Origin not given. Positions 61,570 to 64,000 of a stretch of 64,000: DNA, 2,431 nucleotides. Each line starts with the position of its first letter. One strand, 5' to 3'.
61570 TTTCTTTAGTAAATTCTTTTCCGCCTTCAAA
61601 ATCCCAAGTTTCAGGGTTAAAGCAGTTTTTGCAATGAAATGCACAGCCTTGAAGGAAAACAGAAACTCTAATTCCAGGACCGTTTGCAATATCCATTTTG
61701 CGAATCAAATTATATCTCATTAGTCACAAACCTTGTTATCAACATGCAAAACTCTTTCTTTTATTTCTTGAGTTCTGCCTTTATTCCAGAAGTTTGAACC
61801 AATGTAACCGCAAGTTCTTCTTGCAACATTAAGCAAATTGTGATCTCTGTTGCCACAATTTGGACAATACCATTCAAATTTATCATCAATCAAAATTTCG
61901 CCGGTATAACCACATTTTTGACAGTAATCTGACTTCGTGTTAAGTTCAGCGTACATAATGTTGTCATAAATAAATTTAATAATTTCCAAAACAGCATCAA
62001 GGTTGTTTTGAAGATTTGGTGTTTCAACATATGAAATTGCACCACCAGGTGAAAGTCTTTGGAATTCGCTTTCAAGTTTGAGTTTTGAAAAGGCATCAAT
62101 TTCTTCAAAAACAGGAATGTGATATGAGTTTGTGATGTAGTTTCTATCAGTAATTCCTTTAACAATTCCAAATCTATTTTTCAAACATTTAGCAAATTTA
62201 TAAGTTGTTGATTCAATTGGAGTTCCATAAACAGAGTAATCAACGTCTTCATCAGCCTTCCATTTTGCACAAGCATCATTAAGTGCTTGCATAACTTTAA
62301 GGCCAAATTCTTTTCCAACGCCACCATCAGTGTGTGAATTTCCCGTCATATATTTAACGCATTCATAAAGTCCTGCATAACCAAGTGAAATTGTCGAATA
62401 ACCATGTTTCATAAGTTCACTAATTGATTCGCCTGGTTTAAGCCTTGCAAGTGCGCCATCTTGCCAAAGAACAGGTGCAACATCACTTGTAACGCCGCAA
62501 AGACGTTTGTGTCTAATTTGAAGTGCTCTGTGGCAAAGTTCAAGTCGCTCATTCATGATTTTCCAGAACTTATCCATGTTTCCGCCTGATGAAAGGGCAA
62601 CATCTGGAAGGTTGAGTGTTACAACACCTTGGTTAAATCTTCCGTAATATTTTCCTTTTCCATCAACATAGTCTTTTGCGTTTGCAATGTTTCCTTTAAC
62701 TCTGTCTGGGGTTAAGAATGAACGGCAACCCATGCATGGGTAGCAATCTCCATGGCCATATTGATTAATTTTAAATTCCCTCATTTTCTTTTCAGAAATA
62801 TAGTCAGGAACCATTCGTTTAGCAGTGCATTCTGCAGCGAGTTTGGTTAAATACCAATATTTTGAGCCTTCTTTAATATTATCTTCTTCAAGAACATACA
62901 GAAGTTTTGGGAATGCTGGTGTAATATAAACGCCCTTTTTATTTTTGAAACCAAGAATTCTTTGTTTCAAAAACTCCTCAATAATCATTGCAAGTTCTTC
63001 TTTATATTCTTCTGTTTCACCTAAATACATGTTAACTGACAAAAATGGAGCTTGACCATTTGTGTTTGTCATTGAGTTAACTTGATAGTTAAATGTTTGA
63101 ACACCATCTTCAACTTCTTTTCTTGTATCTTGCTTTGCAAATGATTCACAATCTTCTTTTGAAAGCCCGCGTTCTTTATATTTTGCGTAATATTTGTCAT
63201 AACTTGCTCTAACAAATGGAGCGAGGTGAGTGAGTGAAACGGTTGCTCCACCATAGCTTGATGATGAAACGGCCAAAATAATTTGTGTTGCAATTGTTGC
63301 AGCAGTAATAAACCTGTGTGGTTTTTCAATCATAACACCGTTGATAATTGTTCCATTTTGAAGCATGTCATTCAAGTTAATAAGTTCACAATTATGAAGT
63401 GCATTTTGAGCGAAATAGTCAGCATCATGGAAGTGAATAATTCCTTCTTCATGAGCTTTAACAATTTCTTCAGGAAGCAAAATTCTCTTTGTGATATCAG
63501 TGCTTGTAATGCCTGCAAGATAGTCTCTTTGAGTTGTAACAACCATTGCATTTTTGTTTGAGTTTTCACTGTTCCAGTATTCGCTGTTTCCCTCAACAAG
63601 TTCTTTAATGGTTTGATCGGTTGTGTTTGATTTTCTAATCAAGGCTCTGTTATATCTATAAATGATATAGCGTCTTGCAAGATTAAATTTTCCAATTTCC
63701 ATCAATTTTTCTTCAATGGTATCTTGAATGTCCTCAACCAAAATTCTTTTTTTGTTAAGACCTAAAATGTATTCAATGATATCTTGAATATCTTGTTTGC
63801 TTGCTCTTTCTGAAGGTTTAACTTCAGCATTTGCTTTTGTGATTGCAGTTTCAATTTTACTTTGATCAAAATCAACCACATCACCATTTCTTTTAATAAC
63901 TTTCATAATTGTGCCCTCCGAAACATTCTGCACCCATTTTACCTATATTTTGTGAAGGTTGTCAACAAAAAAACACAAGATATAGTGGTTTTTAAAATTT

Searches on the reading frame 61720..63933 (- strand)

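Call 72: search_protein_families(library=ncbifam, proteins=[window:61720-63933:-], max_evalue=0.00001)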
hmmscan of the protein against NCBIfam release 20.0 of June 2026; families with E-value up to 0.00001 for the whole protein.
window:61720-63933:- (737 aa): 12 families
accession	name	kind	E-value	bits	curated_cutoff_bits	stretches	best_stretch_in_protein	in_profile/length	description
NF006732.0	PRK09263.1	equivalog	2.5e-266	885.6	657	1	10-734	3-709/712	anaerobic ribonucleoside-triphosphate reductase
TIGR02487.1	NrdD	equivalog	5.6e-138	461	326.35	1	123-730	2-581/581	anaerobic ribonucleoside-triphosphate reductase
NF005497.0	PRK07111.1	equivalog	4.4e-115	385.7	764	2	261-731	295-744/746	anaerobic ribonucleoside triphosphate reductase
NF011292.0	PRK14704.1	equivalog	4.1e-87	293.2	736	1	106-730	12-617/618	anaerobic ribonucleoside triphosphate reductase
NF006126.0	PRK08270.1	equivalog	1.5e-54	185.4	548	2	436-728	405-679/684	ribonucleoside triphosphate reductase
NF006358.0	PRK08579.1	equivalog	2.2e-20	72.4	585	1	436-728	336-620/624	anaerobic ribonucleoside triphosphate reductase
TIGR02827.1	RNR_anaer_Bdell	equivalog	1.6e-17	63.2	568.3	1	436-727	327-594/596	anaerobic ribonucleoside-triphosphate reductase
NF005544.0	PRK07207.1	equivalog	4e-16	58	965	1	8-112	32-146/965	ribonucleoside-diphosphate reductase subunit alpha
NF005010.0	PRK06406.1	subfamily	3e-13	48.9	1125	1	8-103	3-102/771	vitamin B12-dependent ribonucleotide reductase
NF009028.0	PRK12364.1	equivalog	5.5e-12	44.5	1377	1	10-104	1-99/842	ribonucleoside-diphosphate reductase subunit alpha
NF006207.0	PRK08332.1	equivalog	6.6e-12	43.5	2400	1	9-112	3-108/1684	vitamin B12-dependent ribonucleotide reductase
NF009029.0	PRK12365.1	equivalog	5.7e-11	41.1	1350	1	8-115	116-233/1046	ribonucleoside-diphosphate reductase subunit alpha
